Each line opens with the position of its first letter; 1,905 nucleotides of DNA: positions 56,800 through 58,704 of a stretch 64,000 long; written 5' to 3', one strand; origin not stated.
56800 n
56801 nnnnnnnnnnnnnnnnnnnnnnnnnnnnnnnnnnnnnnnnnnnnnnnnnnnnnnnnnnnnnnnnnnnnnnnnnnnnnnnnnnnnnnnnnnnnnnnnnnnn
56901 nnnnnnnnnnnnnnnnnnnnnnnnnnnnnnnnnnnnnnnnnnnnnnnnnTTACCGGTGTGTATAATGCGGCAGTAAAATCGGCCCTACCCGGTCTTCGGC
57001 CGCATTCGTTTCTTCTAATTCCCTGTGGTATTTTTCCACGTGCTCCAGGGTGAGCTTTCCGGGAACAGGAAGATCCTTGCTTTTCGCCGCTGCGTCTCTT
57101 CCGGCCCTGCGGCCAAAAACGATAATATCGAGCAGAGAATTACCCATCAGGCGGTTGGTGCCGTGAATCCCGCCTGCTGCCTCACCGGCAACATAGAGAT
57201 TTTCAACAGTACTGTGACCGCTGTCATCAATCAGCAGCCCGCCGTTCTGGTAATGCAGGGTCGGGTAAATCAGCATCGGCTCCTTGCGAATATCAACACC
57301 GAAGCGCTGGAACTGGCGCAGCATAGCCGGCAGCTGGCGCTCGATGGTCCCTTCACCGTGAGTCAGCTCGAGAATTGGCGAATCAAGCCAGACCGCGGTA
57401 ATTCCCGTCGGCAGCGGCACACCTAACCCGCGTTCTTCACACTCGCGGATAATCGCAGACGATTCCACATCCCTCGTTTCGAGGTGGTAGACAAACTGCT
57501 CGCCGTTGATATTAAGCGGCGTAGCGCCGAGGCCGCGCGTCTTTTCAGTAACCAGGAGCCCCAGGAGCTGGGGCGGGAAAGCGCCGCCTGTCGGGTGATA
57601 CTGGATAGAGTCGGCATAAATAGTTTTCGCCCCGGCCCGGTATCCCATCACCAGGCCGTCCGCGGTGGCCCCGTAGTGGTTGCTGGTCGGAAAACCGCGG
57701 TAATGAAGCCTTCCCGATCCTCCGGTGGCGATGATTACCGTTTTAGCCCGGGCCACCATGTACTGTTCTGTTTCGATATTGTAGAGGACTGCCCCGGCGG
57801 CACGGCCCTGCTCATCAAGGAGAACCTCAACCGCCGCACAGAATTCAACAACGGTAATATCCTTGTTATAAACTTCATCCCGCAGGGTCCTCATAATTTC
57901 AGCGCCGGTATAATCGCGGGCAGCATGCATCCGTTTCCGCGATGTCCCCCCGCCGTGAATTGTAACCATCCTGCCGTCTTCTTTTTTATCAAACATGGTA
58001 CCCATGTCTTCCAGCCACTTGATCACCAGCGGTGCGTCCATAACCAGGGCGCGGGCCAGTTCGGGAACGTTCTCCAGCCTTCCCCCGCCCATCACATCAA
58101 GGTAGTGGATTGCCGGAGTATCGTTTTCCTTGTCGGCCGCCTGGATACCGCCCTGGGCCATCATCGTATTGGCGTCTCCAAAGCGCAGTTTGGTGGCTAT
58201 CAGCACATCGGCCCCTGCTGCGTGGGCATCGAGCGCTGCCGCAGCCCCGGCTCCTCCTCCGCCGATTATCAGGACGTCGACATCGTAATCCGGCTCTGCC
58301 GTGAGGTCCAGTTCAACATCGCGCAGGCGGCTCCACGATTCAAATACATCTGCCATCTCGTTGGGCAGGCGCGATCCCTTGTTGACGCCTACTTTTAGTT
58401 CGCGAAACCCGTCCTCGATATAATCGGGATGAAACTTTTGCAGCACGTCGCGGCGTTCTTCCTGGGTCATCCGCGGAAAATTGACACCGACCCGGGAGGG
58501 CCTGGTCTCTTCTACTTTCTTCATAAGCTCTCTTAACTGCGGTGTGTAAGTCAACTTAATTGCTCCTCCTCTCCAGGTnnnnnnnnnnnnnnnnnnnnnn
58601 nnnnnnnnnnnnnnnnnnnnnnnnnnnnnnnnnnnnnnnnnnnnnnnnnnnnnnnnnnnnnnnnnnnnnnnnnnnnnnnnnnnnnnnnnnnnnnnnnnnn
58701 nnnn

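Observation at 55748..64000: Contiguous minus-strand catabolic array: porA-porB, then fumA-fumB, malic enzyme, SdhB-like, SdhA-like, CoA-transferase III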

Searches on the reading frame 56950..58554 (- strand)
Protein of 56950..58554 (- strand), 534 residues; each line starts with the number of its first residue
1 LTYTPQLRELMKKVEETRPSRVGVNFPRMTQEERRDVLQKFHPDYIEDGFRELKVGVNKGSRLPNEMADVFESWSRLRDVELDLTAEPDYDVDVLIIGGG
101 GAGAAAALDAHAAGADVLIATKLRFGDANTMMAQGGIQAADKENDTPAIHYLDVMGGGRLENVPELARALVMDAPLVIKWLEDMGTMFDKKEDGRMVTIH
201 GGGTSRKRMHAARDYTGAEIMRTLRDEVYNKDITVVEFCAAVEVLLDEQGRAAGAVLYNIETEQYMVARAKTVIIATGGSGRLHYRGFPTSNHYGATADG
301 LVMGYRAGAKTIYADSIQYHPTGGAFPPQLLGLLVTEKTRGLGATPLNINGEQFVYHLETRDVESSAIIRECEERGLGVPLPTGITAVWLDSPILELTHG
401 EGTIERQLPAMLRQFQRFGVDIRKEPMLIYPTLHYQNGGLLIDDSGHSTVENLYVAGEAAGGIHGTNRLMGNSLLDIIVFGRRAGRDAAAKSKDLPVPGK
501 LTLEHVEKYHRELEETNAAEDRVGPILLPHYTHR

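Call 3: search_protein_families(library=pfam, proteins=[window:56950-58554:-])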
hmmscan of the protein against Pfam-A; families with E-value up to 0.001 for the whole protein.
window:56950-58554:- (534 aa): 4 families
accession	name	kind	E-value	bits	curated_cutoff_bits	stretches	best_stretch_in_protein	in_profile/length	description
PF00890.30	FAD_binding_2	-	2.5e-66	225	20.4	1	93-474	1-414/414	FAD binding domain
PF07992.20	Pyr_redox_2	-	3.9e-08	33.5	26.1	1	93-284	2-114/291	Pyridine nucleotide-disulphide oxidoreductase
PF03486.20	HI0933_like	-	3.3e-06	27.1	50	1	93-280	2-165/244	HI0933-like protein Rossmann domain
PF01266.30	DAO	-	6.7e-06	26.3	27.9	1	93-202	1-95/353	FAD dependent oxidoreductase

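Call 4: search_protein_families(library=ncbifam, proteins=[window:56950-58554:-])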
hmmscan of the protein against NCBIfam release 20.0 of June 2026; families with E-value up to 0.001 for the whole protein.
window:56950-58554:- (534 aa): 49 families (the best 25 are shown)
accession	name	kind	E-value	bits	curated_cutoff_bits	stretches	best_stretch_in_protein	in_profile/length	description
NF004900.0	PRK06263.1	equivalog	2.8e-98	329.9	718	1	90-516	6-427/546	fumarate reductase (CoM/CoB) subunit TfrA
NF005866.0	PRK07803.1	equivalog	1.9e-84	284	819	2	91-357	8-286/631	fumarate reductase/succinate dehydrogenase flavoprotein subunit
TIGR01812.1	sdhA_frdA_Gneg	subfamily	3.9e-77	260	567.3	1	93-509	1-421/568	succinate dehydrogenase or fumarate reductase, flavoprotein subunit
NF005867.0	PRK07804.1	equivalog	1.6e-76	257.7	639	1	91-497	18-422/548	L-aspartate oxidase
TIGR00551.1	nadB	equivalog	2.8e-75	253.9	452.75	1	92-492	3-389/489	L-aspartate oxidase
NF005701.0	PRK07512.1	equivalog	5.5e-66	223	528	1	92-494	10-399/516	L-aspartate oxidase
NF006567.0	PRK09077.1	equivalog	4.7e-65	219.8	629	1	88-496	5-413/537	L-aspartate oxidase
NF005636.0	PRK07395.1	subfamily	3.3e-64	217.1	723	1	91-486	12-400/560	L-aspartate oxidase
NF005978.0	PRK08071.1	equivalog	3.4e-64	217.1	621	1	93-493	5-389/514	L-aspartate oxidase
TIGR01816.1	sdhA_forward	equivalog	3.2e-61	207.2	727.35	1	92-520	3-443/584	succinate dehydrogenase flavoprotein subunit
NF004820.0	PRK06175.1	equivalog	5.1e-61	206.9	472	1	91-496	4-391/433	L-aspartate oxidase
NF004724.0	PRK06069.1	subfamily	1.6e-59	201.6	826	1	92-502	6-424/577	succinate dehydrogenase/fumarate reductase flavoprotein subunit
NF004613.0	PRK05945.1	equivalog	2.8e-59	201.2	824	1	91-498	3-419/575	succinate dehydrogenase/fumarate reductase flavoprotein subunit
TIGR01813.1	flavo_cyto_c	subfamily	2.4e-57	194.7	285.45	2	93-375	1-293/444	flavocytochrome c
NF042982.1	MFR_Fp_SdhA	equivalog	1.4e-56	192.2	1100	1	92-516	48-474/612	8-methylmenaquinol:fumarate reductase flavoprotein subunit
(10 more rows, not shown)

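Call 6: find_encoding_contigs(protein=window:56950-58554:-, flank=10000, max_places=6)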
Protein window:56950-58554:- (534 aa): 5 contigs read that carry it; 1 place shown.
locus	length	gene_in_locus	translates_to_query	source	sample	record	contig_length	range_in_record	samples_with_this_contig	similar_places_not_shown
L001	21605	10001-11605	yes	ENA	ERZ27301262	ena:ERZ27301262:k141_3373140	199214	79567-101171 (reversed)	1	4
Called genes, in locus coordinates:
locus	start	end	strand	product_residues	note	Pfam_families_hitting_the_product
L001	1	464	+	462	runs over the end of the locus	PF00989:PAS, PF08448:PAS_4 (weak), PF13426:PAS_9 (weak), PF00158:Sigma54_activat, PF14532:Sigma54_activ_2, PF00004:AAA (weak), PF25601:AAA_lid_14, PF02954:HTH_8, +1 more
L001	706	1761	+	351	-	PF02812:ELFV_dehydrog_N, PF00208:ELFV_dehydrog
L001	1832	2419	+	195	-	PF01558:POR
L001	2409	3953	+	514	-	PF14691:Fer4_20, PF01946:Thi4 (weak), PF07992:Pyr_redox_2, PF00070:Pyr_redox (weak), PF00890:FAD_binding_2 (weak), PF01266:DAO, PF12831:FAD_oxidored (weak), PF13450:NAD_binding_8, +7 more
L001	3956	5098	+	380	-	PF01855:POR_N, PF17147:PFOR_II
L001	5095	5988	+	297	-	PF02775:TPP_enzyme_C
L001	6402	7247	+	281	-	PF05681:Fumerase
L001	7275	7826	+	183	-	PF05683:Fumerase_C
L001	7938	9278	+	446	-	PF00390:malic, PF03949:Malic_M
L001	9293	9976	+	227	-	PF13510:Fer2_4 (weak), PF00111:Fer2 (weak), PF13484:Fer4_16 (faint), PF13183:Fer4_8 (faint), PF13534:Fer4_17 (faint), PF13237:Fer4_10 (weak), PF12838:Fer4_7 (weak), PF13187:Fer4_9, +1 more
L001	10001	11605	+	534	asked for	PF00890:FAD_binding_2, PF01266:DAO (weak), PF03486:HI0933_like (faint), PF07992:Pyr_redox_2 (faint)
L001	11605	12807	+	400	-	PF02515:CoA_transf_3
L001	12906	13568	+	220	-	PF00730:HhH-GPD, PF00633:HHH, PF10576:EndIII_4Fe-2S (weak)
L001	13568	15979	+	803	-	PF20437:LonC_helical, PF13654:AAA_32, PF20436:LonB_AAA-LID, PF05362:Lon_C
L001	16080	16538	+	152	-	PF00588:SpoU_methylase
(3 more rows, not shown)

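Call 9: find_homologous_proteins(query=window:56950-58554:-, max_evalue=1e-20)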
Query window:56950-58554:- (534 aa): 8000 proteins with E <= 1e-20 among 8000 candidates; the best 120 are listed.
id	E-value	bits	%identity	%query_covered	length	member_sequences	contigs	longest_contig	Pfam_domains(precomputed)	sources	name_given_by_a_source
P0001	0.0e+0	1154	94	100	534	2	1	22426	PF01266.31,PF00890.31,PF07992.21,PF03486.21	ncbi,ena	-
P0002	0.0e+0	1136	93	100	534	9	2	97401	PF01266.31,PF00890.31,PF07992.21,PF03486.21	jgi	-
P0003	0.0e+0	1105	90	100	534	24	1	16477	PF01266.31,PF00890.31,PF07992.21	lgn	-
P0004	0.0e+0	1105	91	100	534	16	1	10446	PF01266.31,PF00890.31,PF07992.21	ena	-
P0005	0.0e+0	1105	90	100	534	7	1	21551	PF01266.31,PF00890.31,PF07992.21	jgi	-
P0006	0.0e+0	1103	93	98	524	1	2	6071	PF01266.31,PF00890.31,PF07992.21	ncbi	-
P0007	0.0e+0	1097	89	100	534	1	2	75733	PF01266.31,PF00890.31,PF07992.21,PF03486.21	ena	-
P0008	0.0e+0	1095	89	100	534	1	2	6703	PF01266.31,PF00890.31,PF07992.21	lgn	-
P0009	0.0e+0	1087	88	100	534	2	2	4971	PF01266.31,PF00890.31,PF07992.21,PF03486.21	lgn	-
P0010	0.0e+0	1081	90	98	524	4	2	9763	PF01266.31,PF00890.31,PF07992.21,PF03486.21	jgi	jgi:succinate dehydrogenase/fumarate reductase flavoprotein subunit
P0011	0.0e+0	1076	89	98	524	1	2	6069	PF01266.31,PF00890.31,PF07992.21,PF03486.21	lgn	-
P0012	0.0e+0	1076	87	100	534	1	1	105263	PF01266.31,PF00890.31,PF07992.21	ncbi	-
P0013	0.0e+0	1074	87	100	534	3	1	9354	PF01266.31,PF00890.31,PF07992.21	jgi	-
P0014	0.0e+0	1072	87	100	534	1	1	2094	PF01266.31,PF00890.31,PF07992.21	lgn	-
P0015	0.0e+0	1068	87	100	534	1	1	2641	PF01266.31,PF00890.31,PF07992.21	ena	-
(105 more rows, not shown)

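Call 10: search_solved_structures(query=window:56950-58554:-, max_evalue=0.00001)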
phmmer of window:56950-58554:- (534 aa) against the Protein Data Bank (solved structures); distinct sequences matched with E-value up to 0.00001: 54.
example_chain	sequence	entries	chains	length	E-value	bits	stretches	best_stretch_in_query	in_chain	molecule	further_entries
7d6v_A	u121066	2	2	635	2.9e-62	214.3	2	90-357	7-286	Succinate dehydrogenase subunit A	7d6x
5kxj_A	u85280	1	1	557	7.2e-50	173.4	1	87-488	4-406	L-aspartate oxidase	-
1chu_A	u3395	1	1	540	2.6e-49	171.5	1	87-489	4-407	PROTEIN (L-ASPARTATE OXIDASE)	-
1knp_A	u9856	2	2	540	2.5e-48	168.3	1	87-489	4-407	L-aspartate oxidase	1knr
1nek_A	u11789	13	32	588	2.3e-44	155.2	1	90-486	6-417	Succinate dehydrogenase flavoprotein subunit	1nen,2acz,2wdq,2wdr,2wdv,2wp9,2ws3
1d4c_A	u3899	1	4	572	4.2e-44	154.3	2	91-374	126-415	FLAVOCYTOCHROME C FUMARATE REDUCTASE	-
1d4d_A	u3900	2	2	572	4.9e-44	154.1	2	91-374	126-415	FLAVOCYTOCHROME C FUMARATE REDUCTASE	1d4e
6lum_A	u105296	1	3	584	5.1e-44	154.1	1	90-490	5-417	Succinate dehydrogenase subunit A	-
1yq3_A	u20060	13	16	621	2.4e-43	151.9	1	89-498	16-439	Succinate dehydrogenase flavoprotein subunit | Succinate dehydrogenase [ubiquinone] flavoprotein subunit, mitochondrial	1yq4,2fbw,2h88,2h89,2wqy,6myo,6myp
8gs8_A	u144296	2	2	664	3.5e-43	151.3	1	88-485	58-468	Succinate dehydrogenase [ubiquinone] flavoprotein subunit, mitochondrial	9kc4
6vax_A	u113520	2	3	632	4.3e-43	151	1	89-485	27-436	Succinate dehydrogenase [ubiquinone] flavoprotein subunit, mitochondrial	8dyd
8dye_A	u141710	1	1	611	5.1e-43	150.8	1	89-485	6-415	Succinate dehydrogenase [ubiquinone] flavoprotein subunit, mitochondrial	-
1zoy_A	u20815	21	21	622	1.3e-42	149.4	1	88-488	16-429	FAD-binding protein | Succinate dehydrogenase [ubiquinone] flavoprotein subunit, mitochondrial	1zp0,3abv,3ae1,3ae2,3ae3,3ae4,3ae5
4ytp_A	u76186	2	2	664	1.4e-42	149.3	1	88-488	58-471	Succinate dehydrogenase [ubiquinone] flavoprotein subunit, mitochondrial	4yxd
1qo8_A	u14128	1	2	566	4.7e-41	144.3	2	80-371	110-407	FLAVOCYTOCHROME C3 FUMARATE REDUCTASE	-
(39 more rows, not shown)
